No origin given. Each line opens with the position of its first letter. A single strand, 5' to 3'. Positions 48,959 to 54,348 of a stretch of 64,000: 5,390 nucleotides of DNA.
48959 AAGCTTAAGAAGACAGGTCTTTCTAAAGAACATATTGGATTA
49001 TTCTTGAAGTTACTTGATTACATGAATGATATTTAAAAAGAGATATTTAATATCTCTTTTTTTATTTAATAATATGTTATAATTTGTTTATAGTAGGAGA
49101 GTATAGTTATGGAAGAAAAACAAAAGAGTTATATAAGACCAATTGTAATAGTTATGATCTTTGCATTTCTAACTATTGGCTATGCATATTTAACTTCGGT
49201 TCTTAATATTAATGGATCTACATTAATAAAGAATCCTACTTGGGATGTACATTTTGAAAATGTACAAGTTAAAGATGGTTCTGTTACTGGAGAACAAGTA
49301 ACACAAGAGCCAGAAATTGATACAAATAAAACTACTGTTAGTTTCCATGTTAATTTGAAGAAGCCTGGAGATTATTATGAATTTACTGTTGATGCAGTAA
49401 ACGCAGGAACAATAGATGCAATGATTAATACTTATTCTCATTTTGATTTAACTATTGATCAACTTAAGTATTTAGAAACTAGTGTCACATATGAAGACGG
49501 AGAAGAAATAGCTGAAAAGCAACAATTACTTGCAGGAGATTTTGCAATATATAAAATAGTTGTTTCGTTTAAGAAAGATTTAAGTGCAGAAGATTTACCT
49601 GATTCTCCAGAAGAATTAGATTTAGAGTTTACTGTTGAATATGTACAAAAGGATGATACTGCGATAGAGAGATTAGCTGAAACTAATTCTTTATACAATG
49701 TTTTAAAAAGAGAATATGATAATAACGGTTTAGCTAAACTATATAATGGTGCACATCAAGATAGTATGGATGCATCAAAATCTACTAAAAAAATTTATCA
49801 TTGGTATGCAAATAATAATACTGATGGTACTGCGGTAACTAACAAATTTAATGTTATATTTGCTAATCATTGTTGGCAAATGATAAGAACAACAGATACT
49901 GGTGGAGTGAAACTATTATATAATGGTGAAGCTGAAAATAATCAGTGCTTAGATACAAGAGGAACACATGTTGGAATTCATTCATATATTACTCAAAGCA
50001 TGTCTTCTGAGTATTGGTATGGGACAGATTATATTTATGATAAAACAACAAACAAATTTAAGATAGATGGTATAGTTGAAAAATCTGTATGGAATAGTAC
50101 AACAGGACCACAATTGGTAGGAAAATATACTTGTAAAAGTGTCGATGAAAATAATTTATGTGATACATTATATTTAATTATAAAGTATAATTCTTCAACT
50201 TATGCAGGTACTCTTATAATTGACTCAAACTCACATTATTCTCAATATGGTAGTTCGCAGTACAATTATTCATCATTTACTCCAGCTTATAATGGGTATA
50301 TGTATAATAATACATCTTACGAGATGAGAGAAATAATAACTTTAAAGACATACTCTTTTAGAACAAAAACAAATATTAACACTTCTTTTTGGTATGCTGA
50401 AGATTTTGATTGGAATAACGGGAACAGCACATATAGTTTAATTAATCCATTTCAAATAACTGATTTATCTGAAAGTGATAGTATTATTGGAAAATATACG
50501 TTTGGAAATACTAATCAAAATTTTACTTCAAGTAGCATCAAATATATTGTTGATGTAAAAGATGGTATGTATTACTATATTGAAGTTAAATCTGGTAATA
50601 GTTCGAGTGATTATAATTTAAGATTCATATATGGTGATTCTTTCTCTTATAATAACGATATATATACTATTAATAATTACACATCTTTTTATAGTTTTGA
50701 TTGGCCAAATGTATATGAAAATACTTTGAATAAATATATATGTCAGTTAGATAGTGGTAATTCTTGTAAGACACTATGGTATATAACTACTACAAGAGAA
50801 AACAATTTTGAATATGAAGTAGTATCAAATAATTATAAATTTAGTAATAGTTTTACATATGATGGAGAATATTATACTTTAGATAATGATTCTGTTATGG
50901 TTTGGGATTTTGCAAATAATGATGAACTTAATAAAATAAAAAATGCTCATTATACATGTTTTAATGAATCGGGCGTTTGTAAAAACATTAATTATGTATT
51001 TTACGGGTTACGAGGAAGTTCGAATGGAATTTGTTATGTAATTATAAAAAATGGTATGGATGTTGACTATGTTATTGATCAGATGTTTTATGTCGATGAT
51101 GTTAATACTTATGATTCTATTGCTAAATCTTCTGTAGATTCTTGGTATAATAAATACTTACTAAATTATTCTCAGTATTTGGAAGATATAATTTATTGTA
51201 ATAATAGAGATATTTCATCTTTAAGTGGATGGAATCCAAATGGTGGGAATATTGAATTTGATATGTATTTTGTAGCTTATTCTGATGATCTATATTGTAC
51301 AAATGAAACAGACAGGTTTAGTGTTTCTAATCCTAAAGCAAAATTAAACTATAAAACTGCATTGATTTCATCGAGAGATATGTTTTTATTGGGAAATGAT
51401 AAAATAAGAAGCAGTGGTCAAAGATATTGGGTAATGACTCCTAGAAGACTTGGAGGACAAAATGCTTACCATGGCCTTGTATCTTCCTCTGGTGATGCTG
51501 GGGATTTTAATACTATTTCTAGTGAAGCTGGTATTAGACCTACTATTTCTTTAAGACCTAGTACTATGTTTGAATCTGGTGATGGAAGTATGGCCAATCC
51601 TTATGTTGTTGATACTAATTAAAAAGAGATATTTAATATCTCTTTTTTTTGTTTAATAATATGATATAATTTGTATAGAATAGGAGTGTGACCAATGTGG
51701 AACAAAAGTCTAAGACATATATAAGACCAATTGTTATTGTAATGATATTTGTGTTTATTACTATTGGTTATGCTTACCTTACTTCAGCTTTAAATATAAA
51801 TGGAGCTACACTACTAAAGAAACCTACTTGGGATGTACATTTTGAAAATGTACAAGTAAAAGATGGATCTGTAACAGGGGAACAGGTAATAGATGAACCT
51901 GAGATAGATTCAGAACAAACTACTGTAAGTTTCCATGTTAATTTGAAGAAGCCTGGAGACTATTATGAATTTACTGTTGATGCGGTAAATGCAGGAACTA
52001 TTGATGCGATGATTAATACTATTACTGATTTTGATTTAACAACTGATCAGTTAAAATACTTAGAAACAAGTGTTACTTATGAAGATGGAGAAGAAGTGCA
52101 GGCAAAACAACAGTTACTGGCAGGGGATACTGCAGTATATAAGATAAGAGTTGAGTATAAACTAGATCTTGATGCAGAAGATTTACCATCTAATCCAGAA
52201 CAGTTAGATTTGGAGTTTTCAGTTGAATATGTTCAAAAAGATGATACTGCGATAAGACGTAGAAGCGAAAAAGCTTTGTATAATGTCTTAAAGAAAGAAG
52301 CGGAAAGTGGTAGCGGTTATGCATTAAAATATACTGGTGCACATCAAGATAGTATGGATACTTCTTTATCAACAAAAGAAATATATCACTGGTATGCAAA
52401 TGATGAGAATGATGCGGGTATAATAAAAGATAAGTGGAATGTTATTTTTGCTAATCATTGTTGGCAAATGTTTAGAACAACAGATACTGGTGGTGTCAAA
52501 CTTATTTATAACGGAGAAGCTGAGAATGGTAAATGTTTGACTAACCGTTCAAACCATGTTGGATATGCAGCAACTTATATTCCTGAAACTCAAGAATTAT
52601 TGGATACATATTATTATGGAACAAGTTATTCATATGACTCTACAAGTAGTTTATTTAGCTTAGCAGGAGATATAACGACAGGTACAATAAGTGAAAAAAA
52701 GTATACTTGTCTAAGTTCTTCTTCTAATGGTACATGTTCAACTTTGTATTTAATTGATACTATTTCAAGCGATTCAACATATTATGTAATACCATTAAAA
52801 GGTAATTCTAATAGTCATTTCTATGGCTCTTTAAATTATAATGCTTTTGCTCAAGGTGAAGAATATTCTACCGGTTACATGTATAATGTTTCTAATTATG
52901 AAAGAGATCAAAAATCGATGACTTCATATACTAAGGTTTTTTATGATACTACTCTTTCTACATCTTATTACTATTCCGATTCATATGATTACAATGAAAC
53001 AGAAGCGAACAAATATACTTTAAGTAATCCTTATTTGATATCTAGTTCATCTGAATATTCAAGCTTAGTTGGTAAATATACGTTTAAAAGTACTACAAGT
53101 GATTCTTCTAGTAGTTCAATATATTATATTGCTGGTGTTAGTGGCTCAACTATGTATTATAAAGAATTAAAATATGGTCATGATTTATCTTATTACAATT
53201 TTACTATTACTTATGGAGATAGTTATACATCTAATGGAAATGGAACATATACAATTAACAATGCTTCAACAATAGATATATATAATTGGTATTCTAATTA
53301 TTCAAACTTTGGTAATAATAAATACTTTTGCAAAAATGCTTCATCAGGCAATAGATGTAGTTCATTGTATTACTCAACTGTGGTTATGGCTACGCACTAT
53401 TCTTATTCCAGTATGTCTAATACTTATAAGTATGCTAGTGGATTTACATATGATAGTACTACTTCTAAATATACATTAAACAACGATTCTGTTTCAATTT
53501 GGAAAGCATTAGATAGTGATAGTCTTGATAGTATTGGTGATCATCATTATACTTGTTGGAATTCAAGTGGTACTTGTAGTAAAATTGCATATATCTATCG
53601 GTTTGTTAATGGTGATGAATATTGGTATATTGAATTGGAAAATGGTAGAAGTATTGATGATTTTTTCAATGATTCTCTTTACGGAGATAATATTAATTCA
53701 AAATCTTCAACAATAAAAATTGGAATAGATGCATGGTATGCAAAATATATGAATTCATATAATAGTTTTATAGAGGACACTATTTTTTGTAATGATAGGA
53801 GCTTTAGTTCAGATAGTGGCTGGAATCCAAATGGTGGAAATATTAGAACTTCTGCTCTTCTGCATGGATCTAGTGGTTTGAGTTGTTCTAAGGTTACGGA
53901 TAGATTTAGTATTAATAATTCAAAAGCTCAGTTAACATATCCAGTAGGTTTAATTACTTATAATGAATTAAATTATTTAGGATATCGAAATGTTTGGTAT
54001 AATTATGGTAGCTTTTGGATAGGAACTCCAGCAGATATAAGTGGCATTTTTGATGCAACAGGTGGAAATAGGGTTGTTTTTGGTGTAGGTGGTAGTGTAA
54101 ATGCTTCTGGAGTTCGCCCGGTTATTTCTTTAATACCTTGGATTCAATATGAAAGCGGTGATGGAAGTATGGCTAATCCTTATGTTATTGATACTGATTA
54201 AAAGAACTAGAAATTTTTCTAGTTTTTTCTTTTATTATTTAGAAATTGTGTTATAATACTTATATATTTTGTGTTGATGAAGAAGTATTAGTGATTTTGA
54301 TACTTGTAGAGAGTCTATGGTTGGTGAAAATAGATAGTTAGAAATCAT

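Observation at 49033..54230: Tandem duplication of a whole transcription unit encoding two roughly 835-aa surface proteins with a mosaic conserved-variable-conserved pattern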

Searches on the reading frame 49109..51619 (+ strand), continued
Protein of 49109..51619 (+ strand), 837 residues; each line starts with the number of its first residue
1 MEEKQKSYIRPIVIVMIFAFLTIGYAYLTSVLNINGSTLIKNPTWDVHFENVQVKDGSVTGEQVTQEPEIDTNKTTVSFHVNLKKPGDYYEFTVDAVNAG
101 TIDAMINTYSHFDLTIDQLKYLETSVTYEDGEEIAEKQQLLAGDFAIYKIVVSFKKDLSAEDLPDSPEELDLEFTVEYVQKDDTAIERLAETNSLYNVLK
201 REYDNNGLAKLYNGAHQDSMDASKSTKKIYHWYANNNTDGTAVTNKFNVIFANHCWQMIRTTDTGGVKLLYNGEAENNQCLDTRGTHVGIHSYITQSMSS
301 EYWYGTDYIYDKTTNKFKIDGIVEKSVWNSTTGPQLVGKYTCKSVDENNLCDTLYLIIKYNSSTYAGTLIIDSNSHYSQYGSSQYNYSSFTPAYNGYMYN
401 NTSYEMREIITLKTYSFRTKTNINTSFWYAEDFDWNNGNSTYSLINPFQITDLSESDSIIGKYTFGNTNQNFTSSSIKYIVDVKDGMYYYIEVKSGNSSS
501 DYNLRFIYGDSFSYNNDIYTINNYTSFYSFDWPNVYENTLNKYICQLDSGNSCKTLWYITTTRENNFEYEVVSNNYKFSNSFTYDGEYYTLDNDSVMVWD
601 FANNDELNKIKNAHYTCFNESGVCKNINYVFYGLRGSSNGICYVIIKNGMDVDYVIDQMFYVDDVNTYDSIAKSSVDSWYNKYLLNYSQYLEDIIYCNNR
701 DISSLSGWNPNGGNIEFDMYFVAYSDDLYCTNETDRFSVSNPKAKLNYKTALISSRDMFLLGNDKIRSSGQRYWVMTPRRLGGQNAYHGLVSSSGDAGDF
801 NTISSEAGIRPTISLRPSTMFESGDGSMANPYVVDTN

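Call 61: search_protein_families(library=pfam, alignment_id=A3, max_evalue=0.01)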
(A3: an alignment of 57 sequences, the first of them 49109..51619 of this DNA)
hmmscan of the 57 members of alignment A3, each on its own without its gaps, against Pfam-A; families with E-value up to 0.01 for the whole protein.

A. member 1, window:49109-51619:+ (837 aa): 0 families

B. families by the number of members that match (of 57 scanned): 1 family
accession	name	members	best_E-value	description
PF19789.6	DUF6273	10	1.2e-06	Domain of unknown function (DUF6273)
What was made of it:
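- On DUF6273 (PF19789): 10 of 57 match at E <= 0.01 (call 61).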

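Call 68: search_dna_similar(query=window:49109-51619:+, collection=phages, mode=protein, max_evalue=0.001, max_rows=10)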
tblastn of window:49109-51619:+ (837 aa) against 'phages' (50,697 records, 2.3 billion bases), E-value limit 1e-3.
No match.

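Call 69: search_protein_families(library=phrogs, proteins=[window:49109-51619:+], max_evalue=0.01)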
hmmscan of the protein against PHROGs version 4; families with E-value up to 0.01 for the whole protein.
window:49109-51619:+ (837 aa): 0 families

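Call 86: find_related_loci(query=A1, collection=viral_contigs, flank=3000)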
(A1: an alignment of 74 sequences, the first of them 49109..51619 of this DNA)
Query A1 (837 aa) in viral_contigs; peptide patterns used: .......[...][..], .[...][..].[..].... (x = any residue, [..] = any of these).
41 stretches matched a pattern, but none encodes a relative of the query by tblastn (E <= 1e-3).
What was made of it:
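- No matches in phage genomes, PHROGs or IMG/VR contigs (calls 68, 69, 86).
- Tried and rejected: A phage origin was rejected: no hits in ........, PHROGs or IMG/VR (calls 68, 69, 86).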

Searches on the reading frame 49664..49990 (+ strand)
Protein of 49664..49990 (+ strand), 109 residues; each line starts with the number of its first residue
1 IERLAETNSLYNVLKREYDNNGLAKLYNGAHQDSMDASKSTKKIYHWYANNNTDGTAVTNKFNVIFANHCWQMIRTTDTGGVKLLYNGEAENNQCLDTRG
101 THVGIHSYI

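Call 63: search_protein_families(library=ncbifam, proteins=[window:49664-49990:+], max_evalue=10)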
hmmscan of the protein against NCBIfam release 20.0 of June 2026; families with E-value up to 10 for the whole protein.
window:49664-49990:+ (109 aa): 2 families
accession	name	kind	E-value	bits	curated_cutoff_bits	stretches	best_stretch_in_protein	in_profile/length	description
TIGR01346.1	isocit_lyase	equivalog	0.0096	14.4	275.9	1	4-79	7-81/527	isocitrate lyase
NF003704.0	PRK05321.1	subfamily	0.015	14.3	379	1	21-56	269-304/398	nicotinate phosphoribosyltransferase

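Call 64: search_protein_families(library=pfam, proteins=[window:49664-49990:+], max_evalue=10)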
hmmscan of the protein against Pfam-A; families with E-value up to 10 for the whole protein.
window:49664-49990:+ (109 aa): 0 families

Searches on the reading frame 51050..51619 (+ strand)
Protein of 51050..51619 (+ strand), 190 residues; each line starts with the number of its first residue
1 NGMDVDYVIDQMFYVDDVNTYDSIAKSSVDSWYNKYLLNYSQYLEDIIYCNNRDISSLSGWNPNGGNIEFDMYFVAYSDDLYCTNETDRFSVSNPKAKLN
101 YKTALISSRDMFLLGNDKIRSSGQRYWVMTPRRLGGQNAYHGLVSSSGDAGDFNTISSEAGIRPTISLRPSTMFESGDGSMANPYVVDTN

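Call 56: predict_structure(alignment_id=A2)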
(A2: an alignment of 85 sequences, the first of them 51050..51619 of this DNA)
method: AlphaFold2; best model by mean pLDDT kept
length: 190 residues; sequences in the alignment: 85
mean_pLDDT: 90.4   pTM: 0.82
mean pLDDT of the five models: 90.4, 90.3, 89.8, 89.5, 89.0
residues with pLDDT >= 90: 132; 70-90: 56; 50-70: 1; < 50: 1
segments of 3 or more residues with pLDDT < 50: none
pLDDT, mean of each block of 10 residues (from residue 1): 82 92 93 95 95 92 90 85 92 96 93 90 93 92 94 89 93 82 80
secondary structure, 60 per line:
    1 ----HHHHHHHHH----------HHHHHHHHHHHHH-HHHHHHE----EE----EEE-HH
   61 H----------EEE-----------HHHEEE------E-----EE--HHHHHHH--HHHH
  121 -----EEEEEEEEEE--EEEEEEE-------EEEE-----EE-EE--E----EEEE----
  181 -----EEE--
elements in order: H5-13 H24-36 H38-43 E55-57 E72-74 E89-91 H108-114 H117-120 E126-135 E138-144 E152-155 E173-176 E186-188
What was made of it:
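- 51050..51619 (+): C-terminal globular domain, residues 648-837, distantly DUF6273-like (YW..TP ... G[IV]RP.ISL), followed by the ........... tail. Domain model with pLDDT 90.4 (call 56).
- On DUF6273 (PF19789): The domain model has pLDDT 90.4 (call 56).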

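Call 58: fold_search(model_id=the predicted structure, library=pdb)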
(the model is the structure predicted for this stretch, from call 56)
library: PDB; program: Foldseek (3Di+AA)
matches with E <= 10: 99; with E <= 0.001: 0
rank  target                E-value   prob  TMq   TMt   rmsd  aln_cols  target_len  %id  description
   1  2auk_A                2.6e+00  0.02  0.10  0.10  15.2        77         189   13  Structure of E. coli RNA polymerase beta' G/G' insert (released 2005-10-04)
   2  2e3x_C                3.4e+00  0.08  0.20  0.29   6.5        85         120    9  Crystal structure of Russell's viper venom metalloproteinase (released 2007-12-11)
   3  2r6u_D                3.4e+00  0.01  0.12  0.15  15.4       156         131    7  Crystal structure of gene product RHA04853 from Rhodococcus sp. RHA1 (released 2007-09-25)
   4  6xg6_B                3.4e+00  0.01  0.15  0.07  18.4       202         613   14  Full-length human mitochondrial Hsp90 (TRAP1) with ADP-BeF3 (released 2020-09-30)
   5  9f90_G                3.8e+00  0.02  0.08  0.12   9.8        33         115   15  Crystal structure of a designed three-motif Respiratory Syncytial Virus immunogen in complex with motavizumab fab (released 2025-05-21)
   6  8okv_A                3.8e+00  0.02  0.14  0.09  11.6       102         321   11  lipoprotein BT2095 from Bacteroides thetaiotamicron bound to cyanocobalamin CnCbl (released 2023-09-20)
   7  7ypa_D                3.8e+00  0.01  0.10  0.02  13.7        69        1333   13  Cryo-EM structure of Escherichia coli hairpin-nucleation complex of transcription termination (TTC-hairpin) (released 2022-11-16)
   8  6gsm_p                3.8e+00  0.01  0.13  0.06  14.9       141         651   11  Structure of a partial yeast 48S preinitiation complex in open conformation. (released 2019-07-31)
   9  7mx5_A                4.1e+00  0.01  0.09  0.06   7.7        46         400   17  Crystal structure of TolB from Acinetobacter baumannii (released 2021-05-26)
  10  1h7s_B                4.1e+00  0.01  0.06  0.04  12.3        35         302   14  N-terminal 40kDa fragment of human PMS2 (released 2001-11-27)
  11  6gaz_Aj               4.3e+00  0.03  0.13  0.12   8.9        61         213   16  Unique features of mammalian mitochondrial translation initiation revealed by cryo-EM. This file contains the 28S rib (released 2018-08-08)
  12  8pid_J                4.3e+00  0.01  0.10  0.02  15.5        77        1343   12  backtracked E. coli transcription complex paused at ops site and bound to RfaH (released 2024-04-24)
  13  7rcb_A                4.6e+00  0.02  0.08  0.06   8.3        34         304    9  Crystal Structure of a PMS2 VUS (released 2022-03-02)
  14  8ph9_J                4.6e+00  0.02  0.11  0.02  14.7        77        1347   12  E. coli RNA polymerase paused at ops site (non-complementary scaffold) (released 2024-04-24)
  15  8okv_D                4.6e+00  0.01  0.13  0.09  11.5       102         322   11  lipoprotein BT2095 from Bacteroides thetaiotamicron bound to cyanocobalamin CnCbl (released 2023-09-20)
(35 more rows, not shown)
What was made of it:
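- On DUF6273 (PF19789): A snake-venom C-type-lectin-like chain ranks second with TM 0.29 (call 58).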

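Call 63: search_protein_families(library=ncbifam, proteins=[window:51050-51619:+], max_evalue=10)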
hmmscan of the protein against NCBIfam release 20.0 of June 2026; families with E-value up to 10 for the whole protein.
window:51050-51619:+ (190 aa): 0 families

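Call 64: search_protein_families(library=pfam, proteins=[window:51050-51619:+], max_evalue=10)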
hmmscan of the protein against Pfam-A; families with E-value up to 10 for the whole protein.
window:51050-51619:+ (190 aa): 0 families

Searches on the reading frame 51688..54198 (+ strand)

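Call 4: search_protein_families(library=pfam, proteins=[window:51688-54198:+], max_evalue=0.1)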
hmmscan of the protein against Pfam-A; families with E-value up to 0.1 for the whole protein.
window:51688-54198:+ (837 aa): 0 families

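Call 5: search_protein_families(library=ncbifam, proteins=[window:51688-54198:+], max_evalue=0.1)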
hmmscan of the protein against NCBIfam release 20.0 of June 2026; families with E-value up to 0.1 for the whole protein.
window:51688-54198:+ (837 aa): 1 family
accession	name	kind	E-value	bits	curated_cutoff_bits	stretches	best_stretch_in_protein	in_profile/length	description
NF011575.0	PRK14999.1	equivalog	0.025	13.9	424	1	32-116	119-205/241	histidine utilization repressor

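Call 69: search_protein_families(library=phrogs, proteins=[window:51697-54198:+], max_evalue=0.01)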
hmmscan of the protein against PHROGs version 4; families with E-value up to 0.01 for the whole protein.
window:51697-54198:+ (834 aa): 0 families
